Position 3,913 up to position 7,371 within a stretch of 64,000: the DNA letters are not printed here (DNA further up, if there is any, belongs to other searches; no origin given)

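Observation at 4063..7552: Orphan two-gene module of a ~60-aa protein plus a 1052-aa acidic domain-less protein, bracketed by repeats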

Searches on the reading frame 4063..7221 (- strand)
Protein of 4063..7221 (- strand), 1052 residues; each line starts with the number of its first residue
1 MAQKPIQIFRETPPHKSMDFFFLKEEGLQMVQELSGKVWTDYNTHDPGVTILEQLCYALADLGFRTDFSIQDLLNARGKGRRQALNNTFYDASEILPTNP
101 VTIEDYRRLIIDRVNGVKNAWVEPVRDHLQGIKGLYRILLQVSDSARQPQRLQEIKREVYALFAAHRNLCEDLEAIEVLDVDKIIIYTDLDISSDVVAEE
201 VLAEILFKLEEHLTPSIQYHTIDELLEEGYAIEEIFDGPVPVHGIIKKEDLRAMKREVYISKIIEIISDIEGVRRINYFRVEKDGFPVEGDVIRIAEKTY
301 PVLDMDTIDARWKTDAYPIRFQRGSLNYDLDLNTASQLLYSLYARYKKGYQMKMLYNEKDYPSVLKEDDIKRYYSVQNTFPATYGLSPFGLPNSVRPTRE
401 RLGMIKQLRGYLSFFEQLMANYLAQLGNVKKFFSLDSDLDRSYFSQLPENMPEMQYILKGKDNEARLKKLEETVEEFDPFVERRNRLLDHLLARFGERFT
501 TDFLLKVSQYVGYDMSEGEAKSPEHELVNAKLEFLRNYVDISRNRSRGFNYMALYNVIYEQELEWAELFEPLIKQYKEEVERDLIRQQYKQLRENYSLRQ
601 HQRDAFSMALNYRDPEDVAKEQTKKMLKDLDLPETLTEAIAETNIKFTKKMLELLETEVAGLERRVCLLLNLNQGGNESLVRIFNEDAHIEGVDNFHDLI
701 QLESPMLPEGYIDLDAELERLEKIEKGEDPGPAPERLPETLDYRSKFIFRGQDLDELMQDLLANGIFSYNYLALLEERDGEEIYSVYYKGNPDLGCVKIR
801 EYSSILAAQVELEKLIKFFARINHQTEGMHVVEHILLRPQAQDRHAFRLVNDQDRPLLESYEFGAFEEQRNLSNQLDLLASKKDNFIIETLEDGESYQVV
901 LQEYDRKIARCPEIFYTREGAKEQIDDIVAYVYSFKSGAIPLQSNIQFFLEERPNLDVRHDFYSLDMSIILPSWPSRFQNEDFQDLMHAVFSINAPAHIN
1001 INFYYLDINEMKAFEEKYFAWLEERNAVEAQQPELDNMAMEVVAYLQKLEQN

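Call 8: search_protein_families(library=pfam, proteins=[window:4063-7221:-], max_evalue=0.1)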
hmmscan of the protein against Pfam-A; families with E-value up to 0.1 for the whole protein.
window:4063-7221:- (1052 aa): 2 families
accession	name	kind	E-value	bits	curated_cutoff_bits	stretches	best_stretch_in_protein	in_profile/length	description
PF05347.21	Complex1_LYR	-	0.011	16.1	24.8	1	134-178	5-48/59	Complex 1 protein (LYR family)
PF02287.20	Dehydratase_SU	-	0.069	13.7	25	0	613-676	11-72/133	Dehydratase small subunit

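Call 9: search_protein_families(library=ncbifam, proteins=[window:4063-7221:-], max_evalue=0.1)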
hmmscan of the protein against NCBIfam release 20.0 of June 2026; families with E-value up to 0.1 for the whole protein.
window:4063-7221:- (1052 aa): 1 family
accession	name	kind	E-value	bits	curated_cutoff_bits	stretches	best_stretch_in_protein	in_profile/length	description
TIGR02243.1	TIGR02243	equivalog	0.0096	14.5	155.8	1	25-57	12-43/659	putative baseplate assembly protein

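Call 10: search_protein_families(library=phrogs, proteins=[window:4063-7221:-], max_evalue=0.1)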
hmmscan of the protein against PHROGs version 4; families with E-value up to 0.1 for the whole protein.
window:4063-7221:- (1052 aa): 2 families
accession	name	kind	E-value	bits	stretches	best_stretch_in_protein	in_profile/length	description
phrog_6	-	tail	0.025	14.2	0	102-309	257-404/548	baseplate wedge subunit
phrog_2503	-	unknown function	0.075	13.6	0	560-591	30-61/65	-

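Call 11: search_protein_families(library=padloc, proteins=[window:4063-7221:-], max_evalue=0.1)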
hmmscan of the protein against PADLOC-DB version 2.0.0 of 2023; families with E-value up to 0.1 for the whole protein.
window:4063-7221:- (1052 aa): 0 families

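Call 12: find_homologous_proteins(query=window:4063-7221:-)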
Query window:4063-7221:- (1052 aa): 1805 proteins with E <= 0.001 among 8000 candidates; the best 120 are listed.
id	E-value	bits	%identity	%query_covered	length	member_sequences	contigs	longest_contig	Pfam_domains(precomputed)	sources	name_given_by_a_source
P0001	0.0e+0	2314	98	100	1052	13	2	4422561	-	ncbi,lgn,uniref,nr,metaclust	ncbi:hypothetical protein SapgrDRAFT_0933 [Saprospira grandis DSM 2844]|uniref:Uncharacterized prote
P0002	0.0e+0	1597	70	69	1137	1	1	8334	-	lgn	-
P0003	0.0e+0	1594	66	100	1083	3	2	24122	-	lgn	-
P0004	0.0e+0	1573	62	100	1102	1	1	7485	-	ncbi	-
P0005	0.0e+0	1532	62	100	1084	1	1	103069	-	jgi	jgi:hypothetical protein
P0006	0.0e+0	1531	62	100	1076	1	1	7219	-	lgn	-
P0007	0.0e+0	1525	62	100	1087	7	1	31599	-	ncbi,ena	-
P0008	0.0e+0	1524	62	100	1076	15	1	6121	-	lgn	-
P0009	0.0e+0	1518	60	100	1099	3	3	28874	-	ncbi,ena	-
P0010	0.0e+0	1517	61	100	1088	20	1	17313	-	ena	-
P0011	0.0e+0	1516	62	100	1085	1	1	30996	-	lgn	-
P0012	0.0e+0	1511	60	100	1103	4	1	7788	-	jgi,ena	-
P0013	0.0e+0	1311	55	100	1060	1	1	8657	-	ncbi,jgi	jgi:hypothetical protein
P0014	0.0e+0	1296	54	100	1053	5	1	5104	-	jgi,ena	jgi:hypothetical protein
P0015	0.0e+0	1292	54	100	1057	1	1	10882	-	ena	-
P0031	0.0e+0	1021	59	50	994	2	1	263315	-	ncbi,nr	ncbi:MAG: hypothetical protein MK207_03495 [Saprospiraceae bacterium]|nr:hypothetical protein [Sapro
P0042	8.6e-298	1009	58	50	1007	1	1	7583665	-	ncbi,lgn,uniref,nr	ncbi:hypothetical protein [Aureispira anguillae]|uniref:Uncharacterized protein n=1 Tax=Aureispira a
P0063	1.0e-230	787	50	52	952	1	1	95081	-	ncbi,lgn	ncbi:MAG: hypothetical protein AAF502_16080 [Bacteroidota bacterium]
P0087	6.5e-156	539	39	52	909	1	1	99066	-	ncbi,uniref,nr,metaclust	ncbi:hypothetical protein C900_03005 [Fulvivirga imtechensis AK7]|uniref:Uncharacterized protein n=1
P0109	1.8e-143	498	39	52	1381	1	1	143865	PF14229.13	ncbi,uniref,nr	ncbi:hypothetical protein [Lewinella sp. W8]|uniref:hypothetical protein n=1 Tax=Lewinella sp. W8 Ta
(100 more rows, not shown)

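Call 14: find_encoding_contigs(protein=P0042, flank=10000, max_places=2)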
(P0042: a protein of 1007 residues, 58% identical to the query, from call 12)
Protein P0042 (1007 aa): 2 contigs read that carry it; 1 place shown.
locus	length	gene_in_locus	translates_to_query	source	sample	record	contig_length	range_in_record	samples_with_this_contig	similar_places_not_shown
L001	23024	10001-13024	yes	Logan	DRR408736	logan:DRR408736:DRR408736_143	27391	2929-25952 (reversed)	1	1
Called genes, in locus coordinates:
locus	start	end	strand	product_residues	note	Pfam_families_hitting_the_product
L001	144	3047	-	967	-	PF24595:DUF7619, PF18962:Por_Secre_tail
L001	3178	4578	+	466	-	-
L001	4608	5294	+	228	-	PF14014:DUF4230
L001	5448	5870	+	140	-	PF24694:LNS2_PITM1-3, PF03767:Acid_phosphat_B (weak)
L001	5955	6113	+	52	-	PF00468:Ribosomal_L34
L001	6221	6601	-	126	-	-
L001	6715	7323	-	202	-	PF05257:CHAP (faint), PF00877:NLPC_P60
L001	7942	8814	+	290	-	PF03755:YicC-like_N, PF08340:YicC-like_C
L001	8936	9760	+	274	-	PF00520:Ion_trans, PF07885:Ion_trans_2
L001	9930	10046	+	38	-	-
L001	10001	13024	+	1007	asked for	-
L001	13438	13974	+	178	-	PF00210:Ferritin, PF02915:Rubrerythrin (weak)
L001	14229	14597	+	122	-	PF11325:DUF3127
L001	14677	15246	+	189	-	-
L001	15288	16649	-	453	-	PF14903:WG_beta_rep (faint)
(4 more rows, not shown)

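Call 15: find_encoding_contigs(protein=P0087, flank=10000, max_places=2)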
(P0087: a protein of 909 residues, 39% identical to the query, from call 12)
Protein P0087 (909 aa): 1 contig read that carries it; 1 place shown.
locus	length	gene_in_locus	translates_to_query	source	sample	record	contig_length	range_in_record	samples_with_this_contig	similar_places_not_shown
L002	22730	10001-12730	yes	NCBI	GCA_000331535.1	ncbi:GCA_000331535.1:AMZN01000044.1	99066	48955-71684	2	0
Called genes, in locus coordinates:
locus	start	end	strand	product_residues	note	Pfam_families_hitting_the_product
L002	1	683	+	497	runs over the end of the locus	PF04984:Phage_sheath_1 (weak), PF17482:Phage_sheath_1C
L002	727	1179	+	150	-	PF06841:Phage_T4_gp19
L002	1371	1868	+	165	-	PF06841:Phage_T4_gp19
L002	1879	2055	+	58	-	PF19265:DUF5908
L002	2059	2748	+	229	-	PF19266:CIS_tube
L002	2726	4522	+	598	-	PF04717:Phage_base_V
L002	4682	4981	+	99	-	PF05488:PAAR_motif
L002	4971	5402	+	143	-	PF04965:GPW_gp25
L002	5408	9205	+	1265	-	-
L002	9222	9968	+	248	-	-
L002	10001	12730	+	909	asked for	-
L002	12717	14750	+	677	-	PF20703:nSTAND1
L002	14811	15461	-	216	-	-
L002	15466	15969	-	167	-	PF04542:Sigma70_r2, PF08281:Sigma70_r4_2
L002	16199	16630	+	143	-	-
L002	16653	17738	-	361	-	PF01965:DJ-1_PfpI, PF00165:HTH_AraC, PF12833:HTH_18, PF00165:HTH_AraC (weak)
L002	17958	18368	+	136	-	PF06983:3-dmu-9_3-mt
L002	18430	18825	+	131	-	PF13564:DoxX_2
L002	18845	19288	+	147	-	-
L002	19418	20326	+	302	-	PF00165:HTH_AraC, PF12833:HTH_18, PF00165:HTH_AraC (weak), PF06445:GyrI-like, PF14526:Cass2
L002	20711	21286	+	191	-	-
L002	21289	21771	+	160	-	PF06445:GyrI-like, PF14526:Cass2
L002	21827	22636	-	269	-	PF00685:Sulfotransfer_1, PF13469:Sulfotransfer_3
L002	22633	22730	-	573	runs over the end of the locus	PF00005:ABC_tran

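Call 19: find_related_loci(query=window:4063-7221:-, collection=genome_contigs, flank=10000)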
Query window:4063-7221:- (1052 aa) in genome_contigs; peptide patterns used: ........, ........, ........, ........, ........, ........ (x = any residue, [..] = any of these).
62 stretches matched a pattern; 4 encode a relative of the query (tblastn E <= 1e-3); 4 distinct loci.
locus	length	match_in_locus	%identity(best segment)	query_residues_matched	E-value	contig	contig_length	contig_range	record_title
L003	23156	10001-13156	98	1-1052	0e+0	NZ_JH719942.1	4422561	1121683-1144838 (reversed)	Saprospira grandis DSM 2844 Sapgrscaffold_2, whole genome shotgun sequence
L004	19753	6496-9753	62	1-1051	0e+0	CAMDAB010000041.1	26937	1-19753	MAG: Saprospira grandis DSM 2844 isolate ME-21oct19-178 genome assembly, contig: ME-21oct19-C2408, whole genome shotgun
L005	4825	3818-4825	75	1-336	7e-172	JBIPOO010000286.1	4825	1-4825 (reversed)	MAG: Saprospira sp. isolate ME2014-07-24_3300043772_group5_bin162 Rohwer_bin605_scaffold_38426_c1, whole genome shotgun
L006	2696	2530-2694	76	1-55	2e-23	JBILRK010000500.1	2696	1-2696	MAG: Saprospira sp. isolate ME2018-06-14_3300042564_group8_bin227 Rohwer_bin609_scaffold_77992_c1, whole genome shotgun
